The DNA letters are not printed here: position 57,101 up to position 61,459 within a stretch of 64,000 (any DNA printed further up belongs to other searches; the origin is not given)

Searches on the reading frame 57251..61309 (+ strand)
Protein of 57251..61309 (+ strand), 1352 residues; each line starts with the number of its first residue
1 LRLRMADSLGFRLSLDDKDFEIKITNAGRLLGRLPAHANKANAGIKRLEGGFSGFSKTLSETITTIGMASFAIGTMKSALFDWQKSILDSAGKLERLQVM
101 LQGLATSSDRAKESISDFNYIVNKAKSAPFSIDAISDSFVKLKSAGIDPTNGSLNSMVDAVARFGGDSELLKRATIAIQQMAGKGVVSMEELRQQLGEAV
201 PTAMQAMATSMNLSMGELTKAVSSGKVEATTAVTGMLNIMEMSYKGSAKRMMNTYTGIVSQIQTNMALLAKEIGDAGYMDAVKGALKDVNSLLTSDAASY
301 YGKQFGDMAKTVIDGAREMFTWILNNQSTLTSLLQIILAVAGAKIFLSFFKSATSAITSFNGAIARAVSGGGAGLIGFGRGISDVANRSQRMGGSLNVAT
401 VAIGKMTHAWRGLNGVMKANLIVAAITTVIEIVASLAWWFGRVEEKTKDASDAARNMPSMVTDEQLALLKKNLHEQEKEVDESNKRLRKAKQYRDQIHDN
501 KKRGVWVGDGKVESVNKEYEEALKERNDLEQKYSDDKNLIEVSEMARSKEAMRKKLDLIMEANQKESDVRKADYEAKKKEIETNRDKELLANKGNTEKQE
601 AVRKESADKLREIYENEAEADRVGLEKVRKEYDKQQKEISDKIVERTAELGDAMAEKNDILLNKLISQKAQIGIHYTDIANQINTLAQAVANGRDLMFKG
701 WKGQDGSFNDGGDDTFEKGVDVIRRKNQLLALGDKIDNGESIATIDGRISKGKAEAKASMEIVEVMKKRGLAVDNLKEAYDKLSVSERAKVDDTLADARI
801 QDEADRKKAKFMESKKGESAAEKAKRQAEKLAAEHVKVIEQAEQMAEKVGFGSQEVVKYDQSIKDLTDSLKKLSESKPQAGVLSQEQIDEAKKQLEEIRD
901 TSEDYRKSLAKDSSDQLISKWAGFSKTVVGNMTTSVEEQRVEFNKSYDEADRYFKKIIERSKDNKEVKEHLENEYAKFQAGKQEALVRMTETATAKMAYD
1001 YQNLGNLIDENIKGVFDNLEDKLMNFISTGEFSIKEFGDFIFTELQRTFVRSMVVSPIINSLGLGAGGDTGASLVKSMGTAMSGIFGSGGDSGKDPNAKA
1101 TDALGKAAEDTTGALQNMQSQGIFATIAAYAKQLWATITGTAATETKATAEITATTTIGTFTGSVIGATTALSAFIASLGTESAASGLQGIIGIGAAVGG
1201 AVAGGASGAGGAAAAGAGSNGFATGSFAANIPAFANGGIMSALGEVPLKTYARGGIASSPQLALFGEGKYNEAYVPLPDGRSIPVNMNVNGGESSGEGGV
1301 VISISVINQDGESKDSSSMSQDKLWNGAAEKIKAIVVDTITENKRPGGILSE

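Call 11: search_protein_families(library=phrogs, proteins=[window:57251-61309:+], max_evalue=0.00001)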
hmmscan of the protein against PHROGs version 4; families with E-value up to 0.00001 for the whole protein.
window:57251-61309:+ (1352 aa): 14 families
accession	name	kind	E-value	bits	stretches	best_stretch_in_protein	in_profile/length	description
phrog_1292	-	tail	3.4e-222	741.8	1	41-1350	223-1516/1523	tail length tape measure protein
phrog_20313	-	unknown function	3e-67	228.3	1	888-1350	2-471/478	-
phrog_1768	-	lysis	2.2e-49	169.1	1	54-611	45-600/1577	endolysin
phrog_2335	-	tail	6.5e-25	88.3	1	83-498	486-895/1536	tail length tape measure protein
phrog_16017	-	unknown function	1.1e-22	80.8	1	84-435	249-574/1234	-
phrog_973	-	tail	6.4e-19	68.4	1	41-334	93-382/1465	tail length tape measure protein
phrog_3394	-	unknown function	2.2e-15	56.1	1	966-1351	1465-1860/1862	-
phrog_1716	-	tail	8.7e-14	51.9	1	748-1090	486-807/943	tail length tape measure protein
phrog_9807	-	tail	4.1e-11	42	1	33-459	279-720/1972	tail length tape measure protein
phrog_18891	-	tail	5e-10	38.9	1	146-293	328-477/1191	tail length tape measure protein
phrog_12798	-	tail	3.1e-09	36.6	1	123-427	95-392/1031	tail length tape measure protein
phrog_5255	-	tail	1.1e-08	35.4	1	164-334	398-575/800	tail length tape measure protein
phrog_24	-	tail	1e-07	31.5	1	723-1094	548-943/1151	tail length tape measure protein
phrog_339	-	tail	1.7e-07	30.9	1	626-1092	537-1002/1123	tail length tape measure protein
